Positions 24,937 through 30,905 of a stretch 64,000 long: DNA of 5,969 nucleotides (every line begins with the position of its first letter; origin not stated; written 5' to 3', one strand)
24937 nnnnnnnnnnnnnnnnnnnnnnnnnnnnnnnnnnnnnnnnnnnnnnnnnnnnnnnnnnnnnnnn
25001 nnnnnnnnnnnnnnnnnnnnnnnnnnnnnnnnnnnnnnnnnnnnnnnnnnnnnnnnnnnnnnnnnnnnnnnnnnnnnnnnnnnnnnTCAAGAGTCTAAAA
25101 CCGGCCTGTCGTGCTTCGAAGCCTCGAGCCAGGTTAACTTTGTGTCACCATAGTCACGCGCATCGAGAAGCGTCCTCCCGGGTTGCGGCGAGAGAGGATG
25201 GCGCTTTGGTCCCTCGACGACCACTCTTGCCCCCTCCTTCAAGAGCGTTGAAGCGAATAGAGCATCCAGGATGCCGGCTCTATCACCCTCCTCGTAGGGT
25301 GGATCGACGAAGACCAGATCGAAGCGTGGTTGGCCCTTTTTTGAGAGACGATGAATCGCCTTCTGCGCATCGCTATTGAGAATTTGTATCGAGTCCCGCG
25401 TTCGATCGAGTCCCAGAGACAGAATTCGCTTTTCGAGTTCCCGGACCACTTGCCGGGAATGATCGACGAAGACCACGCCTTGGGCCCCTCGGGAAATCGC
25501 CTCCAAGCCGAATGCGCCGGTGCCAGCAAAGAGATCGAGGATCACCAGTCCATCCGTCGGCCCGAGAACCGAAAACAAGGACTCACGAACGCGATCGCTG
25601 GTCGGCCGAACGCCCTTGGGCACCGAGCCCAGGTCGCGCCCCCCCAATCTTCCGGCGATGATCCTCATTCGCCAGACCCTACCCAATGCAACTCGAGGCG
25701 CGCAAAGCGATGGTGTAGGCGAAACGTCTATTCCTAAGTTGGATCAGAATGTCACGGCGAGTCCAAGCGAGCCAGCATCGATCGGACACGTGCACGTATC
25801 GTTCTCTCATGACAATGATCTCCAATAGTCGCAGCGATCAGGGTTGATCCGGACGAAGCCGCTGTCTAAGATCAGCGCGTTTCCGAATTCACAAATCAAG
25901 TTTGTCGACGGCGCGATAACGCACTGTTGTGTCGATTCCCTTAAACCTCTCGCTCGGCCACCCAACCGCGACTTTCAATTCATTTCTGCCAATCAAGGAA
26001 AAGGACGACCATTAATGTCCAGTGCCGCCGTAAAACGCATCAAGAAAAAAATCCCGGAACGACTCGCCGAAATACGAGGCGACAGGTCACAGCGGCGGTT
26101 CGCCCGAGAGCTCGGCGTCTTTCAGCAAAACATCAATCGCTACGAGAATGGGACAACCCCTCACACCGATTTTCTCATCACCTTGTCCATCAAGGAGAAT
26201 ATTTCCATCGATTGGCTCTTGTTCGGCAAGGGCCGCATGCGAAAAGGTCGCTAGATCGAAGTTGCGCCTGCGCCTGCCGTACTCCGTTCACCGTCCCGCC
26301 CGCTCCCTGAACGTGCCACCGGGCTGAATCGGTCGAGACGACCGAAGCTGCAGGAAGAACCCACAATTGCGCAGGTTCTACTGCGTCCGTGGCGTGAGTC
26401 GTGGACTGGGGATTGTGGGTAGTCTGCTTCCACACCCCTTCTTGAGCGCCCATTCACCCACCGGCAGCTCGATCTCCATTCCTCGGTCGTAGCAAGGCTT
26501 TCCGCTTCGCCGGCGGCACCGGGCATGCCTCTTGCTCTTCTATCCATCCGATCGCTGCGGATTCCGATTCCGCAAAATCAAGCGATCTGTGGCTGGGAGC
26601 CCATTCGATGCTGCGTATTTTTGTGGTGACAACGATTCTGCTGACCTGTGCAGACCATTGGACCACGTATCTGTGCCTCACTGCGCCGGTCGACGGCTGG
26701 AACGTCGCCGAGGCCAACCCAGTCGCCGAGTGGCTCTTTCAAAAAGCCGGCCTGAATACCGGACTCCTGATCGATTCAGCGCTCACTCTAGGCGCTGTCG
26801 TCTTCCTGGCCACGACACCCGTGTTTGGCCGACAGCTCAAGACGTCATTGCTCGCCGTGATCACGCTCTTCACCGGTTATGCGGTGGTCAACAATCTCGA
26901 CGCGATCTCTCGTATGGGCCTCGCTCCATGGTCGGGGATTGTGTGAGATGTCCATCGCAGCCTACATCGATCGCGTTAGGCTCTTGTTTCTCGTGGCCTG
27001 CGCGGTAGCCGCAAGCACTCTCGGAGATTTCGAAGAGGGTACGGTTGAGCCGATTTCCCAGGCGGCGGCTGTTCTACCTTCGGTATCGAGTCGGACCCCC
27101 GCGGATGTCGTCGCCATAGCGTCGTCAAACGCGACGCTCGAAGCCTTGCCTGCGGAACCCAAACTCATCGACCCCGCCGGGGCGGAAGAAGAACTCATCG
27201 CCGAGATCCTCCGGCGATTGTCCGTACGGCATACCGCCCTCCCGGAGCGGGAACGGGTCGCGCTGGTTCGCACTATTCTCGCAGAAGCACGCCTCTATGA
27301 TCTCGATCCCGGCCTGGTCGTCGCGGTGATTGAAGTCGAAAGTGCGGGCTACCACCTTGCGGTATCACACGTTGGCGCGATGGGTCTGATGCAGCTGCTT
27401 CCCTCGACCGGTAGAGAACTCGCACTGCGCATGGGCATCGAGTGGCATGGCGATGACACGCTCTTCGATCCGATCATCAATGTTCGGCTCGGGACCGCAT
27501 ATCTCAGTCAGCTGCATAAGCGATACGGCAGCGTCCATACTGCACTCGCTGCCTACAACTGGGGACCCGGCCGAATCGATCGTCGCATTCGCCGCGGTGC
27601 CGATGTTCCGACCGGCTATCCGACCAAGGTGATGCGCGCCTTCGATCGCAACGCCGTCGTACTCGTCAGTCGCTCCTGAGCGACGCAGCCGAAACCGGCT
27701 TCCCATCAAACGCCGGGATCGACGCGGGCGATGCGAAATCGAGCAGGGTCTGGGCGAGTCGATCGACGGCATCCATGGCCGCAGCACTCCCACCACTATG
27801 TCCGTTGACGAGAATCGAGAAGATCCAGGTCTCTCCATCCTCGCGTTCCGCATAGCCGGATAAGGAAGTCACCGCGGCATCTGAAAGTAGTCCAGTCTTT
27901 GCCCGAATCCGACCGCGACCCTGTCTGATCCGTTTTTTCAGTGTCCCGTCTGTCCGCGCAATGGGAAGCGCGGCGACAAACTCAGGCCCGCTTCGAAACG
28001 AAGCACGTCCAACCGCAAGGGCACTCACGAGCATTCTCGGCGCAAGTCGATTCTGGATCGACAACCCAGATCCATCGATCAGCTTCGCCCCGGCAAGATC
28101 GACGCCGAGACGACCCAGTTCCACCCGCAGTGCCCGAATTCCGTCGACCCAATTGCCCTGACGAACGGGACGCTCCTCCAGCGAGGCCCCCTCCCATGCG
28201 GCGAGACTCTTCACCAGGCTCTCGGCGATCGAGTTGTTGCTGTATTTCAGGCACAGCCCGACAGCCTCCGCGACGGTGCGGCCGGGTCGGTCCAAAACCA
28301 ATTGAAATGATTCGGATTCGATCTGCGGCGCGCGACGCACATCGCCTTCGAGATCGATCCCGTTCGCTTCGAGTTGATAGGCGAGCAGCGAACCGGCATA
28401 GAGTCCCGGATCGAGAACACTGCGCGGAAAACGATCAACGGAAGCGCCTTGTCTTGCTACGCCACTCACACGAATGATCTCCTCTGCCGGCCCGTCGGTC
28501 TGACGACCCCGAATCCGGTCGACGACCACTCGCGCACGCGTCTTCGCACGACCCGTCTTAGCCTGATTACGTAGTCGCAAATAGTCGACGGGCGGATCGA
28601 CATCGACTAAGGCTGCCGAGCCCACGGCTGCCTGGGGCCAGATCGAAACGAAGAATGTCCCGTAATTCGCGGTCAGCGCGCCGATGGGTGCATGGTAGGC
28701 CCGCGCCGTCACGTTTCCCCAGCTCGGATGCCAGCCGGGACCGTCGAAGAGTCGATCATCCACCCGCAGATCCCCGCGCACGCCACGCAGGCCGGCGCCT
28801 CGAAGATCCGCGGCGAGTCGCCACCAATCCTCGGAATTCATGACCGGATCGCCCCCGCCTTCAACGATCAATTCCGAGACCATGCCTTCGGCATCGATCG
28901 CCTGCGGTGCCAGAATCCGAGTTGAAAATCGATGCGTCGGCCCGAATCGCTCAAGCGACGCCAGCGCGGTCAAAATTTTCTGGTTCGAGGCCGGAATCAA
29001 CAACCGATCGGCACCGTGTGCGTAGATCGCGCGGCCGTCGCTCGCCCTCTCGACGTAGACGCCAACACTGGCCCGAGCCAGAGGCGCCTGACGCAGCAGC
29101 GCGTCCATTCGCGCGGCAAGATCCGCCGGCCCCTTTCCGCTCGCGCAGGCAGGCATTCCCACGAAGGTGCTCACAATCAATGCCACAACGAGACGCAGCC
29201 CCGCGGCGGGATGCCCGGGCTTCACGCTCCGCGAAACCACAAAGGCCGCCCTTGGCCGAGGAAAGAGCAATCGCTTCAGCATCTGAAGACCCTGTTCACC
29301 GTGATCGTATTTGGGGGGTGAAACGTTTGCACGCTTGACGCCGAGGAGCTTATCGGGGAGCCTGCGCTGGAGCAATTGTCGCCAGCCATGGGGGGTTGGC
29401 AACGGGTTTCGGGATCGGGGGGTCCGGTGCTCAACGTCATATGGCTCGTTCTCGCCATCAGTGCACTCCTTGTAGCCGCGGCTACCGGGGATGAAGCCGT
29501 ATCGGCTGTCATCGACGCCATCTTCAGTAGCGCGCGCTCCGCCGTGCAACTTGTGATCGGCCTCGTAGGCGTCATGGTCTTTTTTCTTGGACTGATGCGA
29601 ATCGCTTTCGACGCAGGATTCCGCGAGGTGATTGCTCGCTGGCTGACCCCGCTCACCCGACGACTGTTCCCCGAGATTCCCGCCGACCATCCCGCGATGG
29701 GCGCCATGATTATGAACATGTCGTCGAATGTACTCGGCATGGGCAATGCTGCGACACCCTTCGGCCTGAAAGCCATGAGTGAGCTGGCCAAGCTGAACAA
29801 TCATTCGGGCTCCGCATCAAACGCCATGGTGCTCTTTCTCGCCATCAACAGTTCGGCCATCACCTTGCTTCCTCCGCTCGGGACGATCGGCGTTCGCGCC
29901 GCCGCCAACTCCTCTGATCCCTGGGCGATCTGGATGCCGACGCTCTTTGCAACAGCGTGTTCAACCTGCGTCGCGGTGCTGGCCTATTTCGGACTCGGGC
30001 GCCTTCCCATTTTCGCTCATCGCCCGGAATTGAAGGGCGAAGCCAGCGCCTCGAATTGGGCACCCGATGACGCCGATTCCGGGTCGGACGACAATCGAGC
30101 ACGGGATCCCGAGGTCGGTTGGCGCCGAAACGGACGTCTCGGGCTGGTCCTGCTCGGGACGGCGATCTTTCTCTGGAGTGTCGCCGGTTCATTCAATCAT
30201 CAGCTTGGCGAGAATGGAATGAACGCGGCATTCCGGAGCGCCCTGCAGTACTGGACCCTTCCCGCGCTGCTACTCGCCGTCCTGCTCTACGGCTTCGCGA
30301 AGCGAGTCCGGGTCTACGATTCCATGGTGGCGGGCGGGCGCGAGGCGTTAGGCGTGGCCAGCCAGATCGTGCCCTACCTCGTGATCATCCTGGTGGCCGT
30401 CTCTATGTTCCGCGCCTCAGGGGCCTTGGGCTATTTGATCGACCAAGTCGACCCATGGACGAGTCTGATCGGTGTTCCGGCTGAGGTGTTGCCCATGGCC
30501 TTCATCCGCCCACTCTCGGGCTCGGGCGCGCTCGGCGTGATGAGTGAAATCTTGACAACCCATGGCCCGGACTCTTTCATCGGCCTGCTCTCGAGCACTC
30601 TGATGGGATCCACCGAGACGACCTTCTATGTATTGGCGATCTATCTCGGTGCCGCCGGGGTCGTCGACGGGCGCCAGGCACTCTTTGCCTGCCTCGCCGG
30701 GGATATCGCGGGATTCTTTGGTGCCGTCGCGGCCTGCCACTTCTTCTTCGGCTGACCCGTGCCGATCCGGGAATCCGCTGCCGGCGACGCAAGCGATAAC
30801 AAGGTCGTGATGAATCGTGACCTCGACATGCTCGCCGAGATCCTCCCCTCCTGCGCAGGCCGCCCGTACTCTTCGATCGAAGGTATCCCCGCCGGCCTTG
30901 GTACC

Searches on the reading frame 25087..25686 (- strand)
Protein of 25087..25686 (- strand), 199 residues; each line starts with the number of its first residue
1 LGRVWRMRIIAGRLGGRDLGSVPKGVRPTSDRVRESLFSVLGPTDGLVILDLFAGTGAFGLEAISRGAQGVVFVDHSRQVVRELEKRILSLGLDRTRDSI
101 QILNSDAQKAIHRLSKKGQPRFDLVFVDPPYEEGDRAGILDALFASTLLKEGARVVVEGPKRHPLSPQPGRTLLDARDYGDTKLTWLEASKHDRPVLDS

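Call 29: search_protein_families(library=pfam, proteins=[window:25087-25686:-], max_evalue=0.001)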
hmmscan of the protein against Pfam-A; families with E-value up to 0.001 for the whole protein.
window:25087-25686:- (199 aa): 6 families
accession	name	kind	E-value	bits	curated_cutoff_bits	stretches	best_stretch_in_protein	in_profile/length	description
PF03602.21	Cons_hypoth95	-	1.5e-43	149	24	1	7-186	1-180/182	Conserved hypothetical protein 95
PF10672.15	Methyltrans_SAM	-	2.5e-05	24.1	27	1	48-131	126-205/286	S-adenosylmethionine-dependent methyltransferase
PF13847.12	Methyltransf_31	-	9.7e-05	22.5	27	1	44-161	2-113/145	Methyltransferase domain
PF13649.12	Methyltransf_25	-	0.00059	20.9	27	1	49-127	1-70/97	Methyltransferase domain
PF05175.20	MTS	-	0.00063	19.9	23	1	37-145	23-124/170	Methyltransferase small domain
PF02086.21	MethyltransfD12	-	0.00082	19.6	22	0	98-132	157-186/253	D12 class N6 adenine-specific DNA methyltransferase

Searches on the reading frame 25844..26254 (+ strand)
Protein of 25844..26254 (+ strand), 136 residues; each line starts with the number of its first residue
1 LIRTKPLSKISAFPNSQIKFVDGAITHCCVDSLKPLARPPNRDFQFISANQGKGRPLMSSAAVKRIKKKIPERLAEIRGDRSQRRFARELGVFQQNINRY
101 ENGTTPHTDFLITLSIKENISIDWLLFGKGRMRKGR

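Call 85: search_protein_families(library=pfam, proteins=[window:25844-26254:+], max_evalue=0.01)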
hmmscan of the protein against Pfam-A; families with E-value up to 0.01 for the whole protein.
window:25844-26254:+ (136 aa): 4 families
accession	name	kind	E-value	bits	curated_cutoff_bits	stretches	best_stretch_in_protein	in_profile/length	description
PF07022.19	Phage_CI_repr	-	6.3e-07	30.1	22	1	72-133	4-65/65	Bacteriophage CI repressor helix-turn-helix domain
PF01381.28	HTH_3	-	2.8e-06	27.7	23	1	80-125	9-55/55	Helix-turn-helix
PF12844.13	HTH_19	-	4.8e-05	23.6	30.2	1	72-130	2-63/64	Helix-turn-helix domain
PF13560.12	HTH_31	-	0.00039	21.1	27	1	73-107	5-43/64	Helix-turn-helix domain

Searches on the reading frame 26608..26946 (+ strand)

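Call 85: search_protein_families(library=pfam, proteins=[window:26608-26946:+], max_evalue=0.01)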
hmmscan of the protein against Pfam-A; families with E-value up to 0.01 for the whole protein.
window:26608-26946:+ (112 aa): 1 family
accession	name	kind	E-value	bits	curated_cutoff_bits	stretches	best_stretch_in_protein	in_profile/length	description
PF18902.5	DUF5658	-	3.4e-05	25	25.2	1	11-97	2-80/82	Domain of unknown function (DUF5658)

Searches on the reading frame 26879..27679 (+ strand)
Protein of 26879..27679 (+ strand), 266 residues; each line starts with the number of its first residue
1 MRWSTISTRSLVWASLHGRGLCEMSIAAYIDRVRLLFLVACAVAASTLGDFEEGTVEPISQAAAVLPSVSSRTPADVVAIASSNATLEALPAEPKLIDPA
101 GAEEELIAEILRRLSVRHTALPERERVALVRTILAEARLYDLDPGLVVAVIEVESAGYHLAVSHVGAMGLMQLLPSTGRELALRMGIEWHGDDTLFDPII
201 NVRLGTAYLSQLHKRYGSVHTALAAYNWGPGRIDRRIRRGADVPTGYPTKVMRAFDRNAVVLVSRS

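Call 29: search_protein_families(library=pfam, proteins=[window:26879-27679:+], max_evalue=0.001)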
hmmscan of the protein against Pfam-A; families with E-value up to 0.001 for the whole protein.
window:26879-27679:+ (266 aa): 1 family
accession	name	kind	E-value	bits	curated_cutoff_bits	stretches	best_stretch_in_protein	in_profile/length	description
PF01464.25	SLT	-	1.8e-28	98.9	21.3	1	134-239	4-107/117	Transglycosylase SLT domain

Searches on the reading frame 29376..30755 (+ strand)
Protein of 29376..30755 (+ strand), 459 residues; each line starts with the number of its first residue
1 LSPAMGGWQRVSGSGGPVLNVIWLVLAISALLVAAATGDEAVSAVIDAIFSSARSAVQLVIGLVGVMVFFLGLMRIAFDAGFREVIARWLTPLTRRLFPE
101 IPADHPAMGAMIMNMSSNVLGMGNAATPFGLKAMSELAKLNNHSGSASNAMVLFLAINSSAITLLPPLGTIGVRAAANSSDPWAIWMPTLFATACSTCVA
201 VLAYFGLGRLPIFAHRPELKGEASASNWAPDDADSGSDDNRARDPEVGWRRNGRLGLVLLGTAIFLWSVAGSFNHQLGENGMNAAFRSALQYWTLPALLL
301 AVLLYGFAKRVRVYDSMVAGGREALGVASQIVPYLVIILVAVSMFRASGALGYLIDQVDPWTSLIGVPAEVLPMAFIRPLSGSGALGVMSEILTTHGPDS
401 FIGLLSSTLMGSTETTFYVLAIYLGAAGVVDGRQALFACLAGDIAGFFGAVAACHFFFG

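Call 29: search_protein_families(library=pfam, proteins=[window:29376-30755:+], max_evalue=0.001)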
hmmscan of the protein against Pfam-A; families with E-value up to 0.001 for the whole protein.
window:29376-30755:+ (459 aa): 1 family
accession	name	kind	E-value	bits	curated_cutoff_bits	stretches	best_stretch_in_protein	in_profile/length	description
PF07670.19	Gate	-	3.8e-21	75.9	29.6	2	61-168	2-97/104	Nucleoside recognition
